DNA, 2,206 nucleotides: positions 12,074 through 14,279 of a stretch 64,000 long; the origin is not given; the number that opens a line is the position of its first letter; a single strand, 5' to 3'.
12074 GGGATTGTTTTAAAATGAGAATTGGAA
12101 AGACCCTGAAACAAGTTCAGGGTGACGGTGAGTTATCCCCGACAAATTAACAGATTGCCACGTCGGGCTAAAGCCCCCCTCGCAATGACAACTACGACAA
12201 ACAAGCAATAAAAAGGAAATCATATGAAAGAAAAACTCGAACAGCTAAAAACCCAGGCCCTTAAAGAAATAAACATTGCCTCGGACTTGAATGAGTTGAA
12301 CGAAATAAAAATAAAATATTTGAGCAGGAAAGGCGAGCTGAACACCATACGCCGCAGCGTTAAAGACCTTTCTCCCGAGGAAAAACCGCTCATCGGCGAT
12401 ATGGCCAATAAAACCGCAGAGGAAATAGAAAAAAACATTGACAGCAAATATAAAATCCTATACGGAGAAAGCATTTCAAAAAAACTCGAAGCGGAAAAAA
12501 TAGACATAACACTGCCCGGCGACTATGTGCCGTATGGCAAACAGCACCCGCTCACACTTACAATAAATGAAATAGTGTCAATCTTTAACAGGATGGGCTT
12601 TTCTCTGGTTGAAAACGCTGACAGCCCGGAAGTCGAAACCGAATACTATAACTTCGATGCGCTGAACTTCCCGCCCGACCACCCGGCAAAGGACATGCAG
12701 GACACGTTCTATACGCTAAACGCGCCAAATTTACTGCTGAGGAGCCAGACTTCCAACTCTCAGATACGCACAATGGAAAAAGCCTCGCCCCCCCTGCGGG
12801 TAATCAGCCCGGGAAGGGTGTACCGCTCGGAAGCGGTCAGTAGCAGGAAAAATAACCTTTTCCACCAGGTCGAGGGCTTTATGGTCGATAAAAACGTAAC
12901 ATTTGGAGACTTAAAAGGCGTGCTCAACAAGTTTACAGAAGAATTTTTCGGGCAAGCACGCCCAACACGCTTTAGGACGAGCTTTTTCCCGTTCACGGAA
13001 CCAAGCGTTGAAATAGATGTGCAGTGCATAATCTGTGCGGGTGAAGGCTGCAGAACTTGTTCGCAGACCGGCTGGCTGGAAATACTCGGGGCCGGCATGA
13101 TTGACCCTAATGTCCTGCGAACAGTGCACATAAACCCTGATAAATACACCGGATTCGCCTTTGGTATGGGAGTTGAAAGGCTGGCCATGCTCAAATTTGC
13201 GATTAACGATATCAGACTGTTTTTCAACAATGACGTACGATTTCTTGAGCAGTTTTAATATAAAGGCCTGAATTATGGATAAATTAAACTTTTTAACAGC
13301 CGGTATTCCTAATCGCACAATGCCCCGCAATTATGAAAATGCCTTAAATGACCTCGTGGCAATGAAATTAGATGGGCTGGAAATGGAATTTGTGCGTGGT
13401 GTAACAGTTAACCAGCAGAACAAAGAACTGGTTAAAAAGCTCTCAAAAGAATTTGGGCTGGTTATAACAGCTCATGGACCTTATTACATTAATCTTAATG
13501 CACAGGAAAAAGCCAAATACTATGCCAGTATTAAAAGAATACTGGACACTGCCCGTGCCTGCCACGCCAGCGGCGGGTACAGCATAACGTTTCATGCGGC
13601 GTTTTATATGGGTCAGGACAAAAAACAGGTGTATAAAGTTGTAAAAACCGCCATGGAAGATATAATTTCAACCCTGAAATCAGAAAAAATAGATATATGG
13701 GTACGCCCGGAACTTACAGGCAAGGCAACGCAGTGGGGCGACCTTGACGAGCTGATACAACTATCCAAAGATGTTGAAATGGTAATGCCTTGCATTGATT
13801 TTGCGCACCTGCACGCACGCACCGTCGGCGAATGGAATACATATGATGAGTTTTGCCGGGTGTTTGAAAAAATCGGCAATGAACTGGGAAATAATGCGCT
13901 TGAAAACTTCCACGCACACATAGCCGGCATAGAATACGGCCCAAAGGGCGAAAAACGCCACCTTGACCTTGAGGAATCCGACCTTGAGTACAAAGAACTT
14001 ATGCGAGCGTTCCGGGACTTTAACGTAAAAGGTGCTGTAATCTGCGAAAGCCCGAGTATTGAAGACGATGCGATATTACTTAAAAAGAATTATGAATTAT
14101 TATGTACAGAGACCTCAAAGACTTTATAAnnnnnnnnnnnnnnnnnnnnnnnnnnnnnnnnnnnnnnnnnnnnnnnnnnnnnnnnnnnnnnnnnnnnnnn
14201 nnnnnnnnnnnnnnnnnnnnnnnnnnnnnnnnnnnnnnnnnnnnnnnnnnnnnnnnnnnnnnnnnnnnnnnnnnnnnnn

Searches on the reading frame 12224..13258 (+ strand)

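Call 88: search_protein_families(library=pfam, proteins=[window:12224-13258:+], max_evalue=0.00001)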
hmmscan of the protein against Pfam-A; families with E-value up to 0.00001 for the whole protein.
window:12224-13258:+ (344 aa): 2 families
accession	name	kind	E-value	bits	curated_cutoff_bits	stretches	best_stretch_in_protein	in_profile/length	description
PF01409.25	tRNA-synt_2d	-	2.9e-95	318.8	19.8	1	92-344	1-246/246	tRNA synthetases class II core domain (F)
PF02912.23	Phe_tRNA-synt_N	-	6e-16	58.6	22.3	1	20-88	1-69/69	Aminoacyl tRNA synthetase class II, N-terminal domain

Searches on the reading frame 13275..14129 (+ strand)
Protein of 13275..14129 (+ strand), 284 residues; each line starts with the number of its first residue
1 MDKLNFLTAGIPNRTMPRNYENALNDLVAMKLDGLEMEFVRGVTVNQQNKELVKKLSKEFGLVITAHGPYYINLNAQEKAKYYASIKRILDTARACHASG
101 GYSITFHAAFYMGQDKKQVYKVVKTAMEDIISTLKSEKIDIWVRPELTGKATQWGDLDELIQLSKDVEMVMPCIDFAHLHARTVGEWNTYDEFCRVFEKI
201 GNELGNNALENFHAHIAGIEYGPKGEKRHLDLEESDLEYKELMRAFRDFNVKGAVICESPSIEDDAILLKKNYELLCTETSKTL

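Call 88: search_protein_families(library=pfam, proteins=[window:13275-14129:+], max_evalue=0.00001)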
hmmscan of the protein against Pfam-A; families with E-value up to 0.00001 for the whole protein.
window:13275-14129:+ (284 aa): 1 family
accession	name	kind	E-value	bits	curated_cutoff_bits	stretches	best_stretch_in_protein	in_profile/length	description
PF01261.30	AP_endonuc_2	-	1.1e-28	101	31.1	1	27-262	4-232/249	Xylose isomerase-like TIM barrel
